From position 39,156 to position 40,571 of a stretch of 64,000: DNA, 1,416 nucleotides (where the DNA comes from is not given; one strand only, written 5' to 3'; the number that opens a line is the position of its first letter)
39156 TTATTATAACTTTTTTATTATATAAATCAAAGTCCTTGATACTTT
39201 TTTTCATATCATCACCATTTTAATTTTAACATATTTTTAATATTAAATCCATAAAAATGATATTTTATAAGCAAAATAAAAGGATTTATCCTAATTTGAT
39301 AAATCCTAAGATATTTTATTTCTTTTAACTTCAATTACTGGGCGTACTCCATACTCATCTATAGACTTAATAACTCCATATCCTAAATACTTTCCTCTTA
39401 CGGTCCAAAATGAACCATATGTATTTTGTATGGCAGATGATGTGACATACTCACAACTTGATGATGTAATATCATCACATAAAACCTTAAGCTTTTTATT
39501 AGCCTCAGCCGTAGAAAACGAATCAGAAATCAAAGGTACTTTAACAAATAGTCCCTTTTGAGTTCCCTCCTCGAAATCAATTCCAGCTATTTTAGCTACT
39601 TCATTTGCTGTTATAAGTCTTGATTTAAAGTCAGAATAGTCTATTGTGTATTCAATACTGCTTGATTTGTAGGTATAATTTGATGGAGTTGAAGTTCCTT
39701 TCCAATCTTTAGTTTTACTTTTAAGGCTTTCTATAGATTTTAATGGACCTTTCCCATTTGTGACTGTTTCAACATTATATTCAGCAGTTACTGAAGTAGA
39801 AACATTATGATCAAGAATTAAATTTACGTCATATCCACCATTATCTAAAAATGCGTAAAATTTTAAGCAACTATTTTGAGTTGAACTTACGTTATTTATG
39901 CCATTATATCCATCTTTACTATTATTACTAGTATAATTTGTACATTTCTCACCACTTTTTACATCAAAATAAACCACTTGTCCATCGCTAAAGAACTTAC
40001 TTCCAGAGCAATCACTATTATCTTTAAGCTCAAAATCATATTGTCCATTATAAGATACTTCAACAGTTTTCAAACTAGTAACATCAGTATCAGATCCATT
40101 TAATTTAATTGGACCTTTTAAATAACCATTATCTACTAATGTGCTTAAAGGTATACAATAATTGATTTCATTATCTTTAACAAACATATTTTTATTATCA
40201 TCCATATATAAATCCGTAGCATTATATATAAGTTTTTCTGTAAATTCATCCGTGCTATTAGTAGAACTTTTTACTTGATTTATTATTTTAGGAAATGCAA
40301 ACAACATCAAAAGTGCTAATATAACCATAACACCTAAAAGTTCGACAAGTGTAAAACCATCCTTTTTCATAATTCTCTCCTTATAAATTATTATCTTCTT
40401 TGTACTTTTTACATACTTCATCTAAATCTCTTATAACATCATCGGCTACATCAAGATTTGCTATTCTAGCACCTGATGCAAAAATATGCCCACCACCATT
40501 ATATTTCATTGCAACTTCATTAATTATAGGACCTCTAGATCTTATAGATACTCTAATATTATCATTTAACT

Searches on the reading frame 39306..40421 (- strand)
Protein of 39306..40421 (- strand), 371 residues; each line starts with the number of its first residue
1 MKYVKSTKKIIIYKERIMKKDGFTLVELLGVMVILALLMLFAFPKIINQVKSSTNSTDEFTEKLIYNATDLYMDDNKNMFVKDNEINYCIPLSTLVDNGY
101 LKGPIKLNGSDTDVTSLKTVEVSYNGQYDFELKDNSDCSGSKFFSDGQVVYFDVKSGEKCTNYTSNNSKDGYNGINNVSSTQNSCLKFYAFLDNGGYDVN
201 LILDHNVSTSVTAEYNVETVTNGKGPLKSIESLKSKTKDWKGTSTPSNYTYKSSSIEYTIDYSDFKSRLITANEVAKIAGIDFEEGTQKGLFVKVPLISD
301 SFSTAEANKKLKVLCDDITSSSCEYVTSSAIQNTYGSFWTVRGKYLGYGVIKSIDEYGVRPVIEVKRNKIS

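Call 3: search_protein_families(library=pfam, proteins=[window:39306-40421:-], max_evalue=0.1)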
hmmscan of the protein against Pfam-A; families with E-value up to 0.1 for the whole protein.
window:39306-40421:- (371 aa): 2 families
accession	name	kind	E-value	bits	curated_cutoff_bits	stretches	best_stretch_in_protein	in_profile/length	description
PF07963.17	N_methyl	-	2.6e-06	27.2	21.2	1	18-43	2-27/27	Prokaryotic N-terminal methylation motif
PF11485.14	STK_08120-like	-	0.049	14.2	21.6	0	41-113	25-93/136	STK_08120-like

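Call 4: search_protein_families(library=ncbifam, proteins=[window:39306-40421:-], max_evalue=0.1)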
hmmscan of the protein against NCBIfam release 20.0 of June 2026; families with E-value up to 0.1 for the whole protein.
window:39306-40421:- (371 aa): 12 families
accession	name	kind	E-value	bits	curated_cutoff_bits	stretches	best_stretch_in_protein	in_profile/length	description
NF040999.1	pilin_ComGC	equivalog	5.3e-08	32.9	75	1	21-77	2-59/84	competence type IV pilus major pilin ComGC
TIGR01710.1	typeII_sec_gspG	equivalog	1.4e-06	28.3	88.85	1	22-79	2-59/134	type II secretion system major pseudopilin GspG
TIGR02532.1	IV_pilin_GFxxxE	domain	5.5e-05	22.8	16.3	1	22-42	3-23/24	prepilin-type N-terminal cleavage/methylation domain-containing protein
NF041013.1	T4P_ComGE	equivalog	0.00046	20.2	49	1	19-88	2-76/83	competence type IV pilus minor pilin ComGE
TIGR02596.1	TIGR02596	subfamily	0.0013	18.9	70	1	23-56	1-36/196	Verru_Chthon cassette protein D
NF041775.1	typeIV_PilA_Myxo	equivalog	0.0034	17.4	400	1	20-88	10-78/214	type IV pilin protein PilA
NF040982.1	ComGD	equivalog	0.0082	16.6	70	1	21-57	2-37/139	competence type IV pilus minor pilin ComGD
TIGR02599.1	TIGR02599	subfamily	0.013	14.7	256.5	1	22-57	1-35/361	Verru_Chthon cassette protein C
NF007862.0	PRK10574.1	equivalog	0.029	14.5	138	1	18-52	2-36/145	prepilin peptidase-dependent pilin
NF007800.0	PRK10506.1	equivalog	0.029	14.2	158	0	16-42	4-30/163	prepilin peptidase-dependent protein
NF041002.1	pilin_ComGF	equivalog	0.042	14.1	80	0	21-61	2-41/139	competence type IV pilus minor pilin ComGF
TIGR01711.1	gspJ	equivalog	0.042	13.6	64.85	1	22-64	2-43/192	type II secretion system minor pseudopilin GspJ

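Call 52: search_protein_families(library=pfam, proteins=[window:39306-40421:-], max_evalue=0.01)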
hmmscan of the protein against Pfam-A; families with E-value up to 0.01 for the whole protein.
window:39306-40421:- (371 aa): 1 family
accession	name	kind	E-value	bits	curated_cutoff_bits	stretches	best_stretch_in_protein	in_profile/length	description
PF07963.17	N_methyl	-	2.6e-06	27.2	21.2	1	18-43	2-27/27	Prokaryotic N-terminal methylation motif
